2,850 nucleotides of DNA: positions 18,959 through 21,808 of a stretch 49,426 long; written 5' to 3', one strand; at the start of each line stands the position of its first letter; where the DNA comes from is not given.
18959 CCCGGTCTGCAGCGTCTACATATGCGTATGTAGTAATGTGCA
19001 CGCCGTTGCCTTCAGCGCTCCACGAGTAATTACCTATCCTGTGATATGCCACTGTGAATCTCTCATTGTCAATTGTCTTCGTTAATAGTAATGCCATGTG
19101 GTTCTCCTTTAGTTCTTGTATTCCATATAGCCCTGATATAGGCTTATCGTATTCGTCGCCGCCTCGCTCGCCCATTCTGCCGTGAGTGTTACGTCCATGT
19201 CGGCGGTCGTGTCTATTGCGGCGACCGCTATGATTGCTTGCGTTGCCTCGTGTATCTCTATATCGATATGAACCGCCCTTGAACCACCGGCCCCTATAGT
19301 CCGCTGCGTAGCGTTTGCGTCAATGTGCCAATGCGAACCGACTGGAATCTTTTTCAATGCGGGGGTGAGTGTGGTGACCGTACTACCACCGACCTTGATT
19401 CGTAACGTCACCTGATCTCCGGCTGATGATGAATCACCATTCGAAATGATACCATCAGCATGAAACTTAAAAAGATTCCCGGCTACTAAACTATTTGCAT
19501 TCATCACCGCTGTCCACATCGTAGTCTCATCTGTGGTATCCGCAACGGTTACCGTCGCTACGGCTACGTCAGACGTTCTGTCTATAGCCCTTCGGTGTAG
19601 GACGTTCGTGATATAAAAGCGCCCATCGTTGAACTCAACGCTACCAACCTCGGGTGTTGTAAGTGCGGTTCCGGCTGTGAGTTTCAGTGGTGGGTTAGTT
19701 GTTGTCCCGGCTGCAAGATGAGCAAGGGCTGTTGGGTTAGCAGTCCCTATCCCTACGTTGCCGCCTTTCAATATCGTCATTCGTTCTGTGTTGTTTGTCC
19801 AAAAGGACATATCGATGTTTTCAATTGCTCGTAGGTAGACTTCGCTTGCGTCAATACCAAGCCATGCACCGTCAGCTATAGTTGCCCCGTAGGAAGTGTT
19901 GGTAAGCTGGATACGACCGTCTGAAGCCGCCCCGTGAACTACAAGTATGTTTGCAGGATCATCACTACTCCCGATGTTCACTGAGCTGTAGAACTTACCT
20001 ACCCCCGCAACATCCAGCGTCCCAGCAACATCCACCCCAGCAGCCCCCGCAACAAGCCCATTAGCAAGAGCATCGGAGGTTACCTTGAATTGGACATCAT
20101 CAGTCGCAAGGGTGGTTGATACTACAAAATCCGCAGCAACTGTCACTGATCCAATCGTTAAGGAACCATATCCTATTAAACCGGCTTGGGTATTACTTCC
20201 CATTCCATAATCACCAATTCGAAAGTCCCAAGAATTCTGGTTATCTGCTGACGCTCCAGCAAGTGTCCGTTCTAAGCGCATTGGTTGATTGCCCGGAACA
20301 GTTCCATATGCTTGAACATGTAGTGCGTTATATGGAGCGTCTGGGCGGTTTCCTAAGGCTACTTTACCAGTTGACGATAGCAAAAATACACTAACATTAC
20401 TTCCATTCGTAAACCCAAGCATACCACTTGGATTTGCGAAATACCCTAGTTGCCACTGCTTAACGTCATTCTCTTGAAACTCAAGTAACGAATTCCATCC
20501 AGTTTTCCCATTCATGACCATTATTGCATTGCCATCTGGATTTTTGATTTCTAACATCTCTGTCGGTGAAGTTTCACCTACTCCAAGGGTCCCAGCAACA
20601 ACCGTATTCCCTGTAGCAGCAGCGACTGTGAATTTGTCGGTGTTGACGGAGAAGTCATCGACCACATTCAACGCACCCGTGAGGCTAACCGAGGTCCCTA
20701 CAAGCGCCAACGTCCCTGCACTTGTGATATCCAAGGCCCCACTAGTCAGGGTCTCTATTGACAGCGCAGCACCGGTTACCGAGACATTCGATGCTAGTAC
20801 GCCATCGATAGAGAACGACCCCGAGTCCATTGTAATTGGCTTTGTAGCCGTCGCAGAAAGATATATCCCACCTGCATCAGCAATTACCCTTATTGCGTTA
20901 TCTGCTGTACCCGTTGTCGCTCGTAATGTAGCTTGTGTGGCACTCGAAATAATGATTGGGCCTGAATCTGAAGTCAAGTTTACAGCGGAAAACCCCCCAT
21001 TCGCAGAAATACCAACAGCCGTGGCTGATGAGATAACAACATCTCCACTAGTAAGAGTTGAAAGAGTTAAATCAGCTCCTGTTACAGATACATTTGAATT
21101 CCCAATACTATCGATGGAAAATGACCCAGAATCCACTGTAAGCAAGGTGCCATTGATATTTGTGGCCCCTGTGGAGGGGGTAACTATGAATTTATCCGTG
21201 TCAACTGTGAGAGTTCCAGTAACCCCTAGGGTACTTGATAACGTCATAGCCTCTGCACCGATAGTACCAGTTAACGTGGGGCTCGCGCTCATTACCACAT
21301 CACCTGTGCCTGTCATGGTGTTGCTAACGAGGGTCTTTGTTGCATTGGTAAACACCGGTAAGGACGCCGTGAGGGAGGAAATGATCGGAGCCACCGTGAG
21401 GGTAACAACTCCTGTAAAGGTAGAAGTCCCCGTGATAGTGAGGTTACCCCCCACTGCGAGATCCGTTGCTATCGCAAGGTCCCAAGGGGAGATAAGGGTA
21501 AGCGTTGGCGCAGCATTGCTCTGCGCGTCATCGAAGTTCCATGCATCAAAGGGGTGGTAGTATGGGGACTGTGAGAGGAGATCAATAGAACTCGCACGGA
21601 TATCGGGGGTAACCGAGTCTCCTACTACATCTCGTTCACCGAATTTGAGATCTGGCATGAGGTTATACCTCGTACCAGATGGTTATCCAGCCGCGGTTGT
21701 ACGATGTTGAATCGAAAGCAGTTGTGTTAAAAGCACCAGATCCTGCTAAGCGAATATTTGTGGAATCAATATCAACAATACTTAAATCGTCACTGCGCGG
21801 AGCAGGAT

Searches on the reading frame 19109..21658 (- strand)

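Call 71: search_protein_families(library=pfam, proteins=[window:19109-21658:-], max_evalue=0.01)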
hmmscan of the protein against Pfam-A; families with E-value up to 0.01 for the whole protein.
window:19109-21658:- (849 aa): 1 family
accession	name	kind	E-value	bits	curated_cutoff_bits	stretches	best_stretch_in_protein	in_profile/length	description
PF07873.16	YabP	-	0.008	16.4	27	0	187-210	33-56/64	YabP family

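Call 72: search_protein_families(library=phrogs, proteins=[window:19109-21658:-], max_evalue=0.001)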
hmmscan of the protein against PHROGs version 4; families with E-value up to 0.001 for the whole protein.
window:19109-21658:- (849 aa): 1 family
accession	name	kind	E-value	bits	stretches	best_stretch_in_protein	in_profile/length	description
phrog_697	-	head and packaging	7.2e-07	27.9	1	323-391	733-797/2079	structural protein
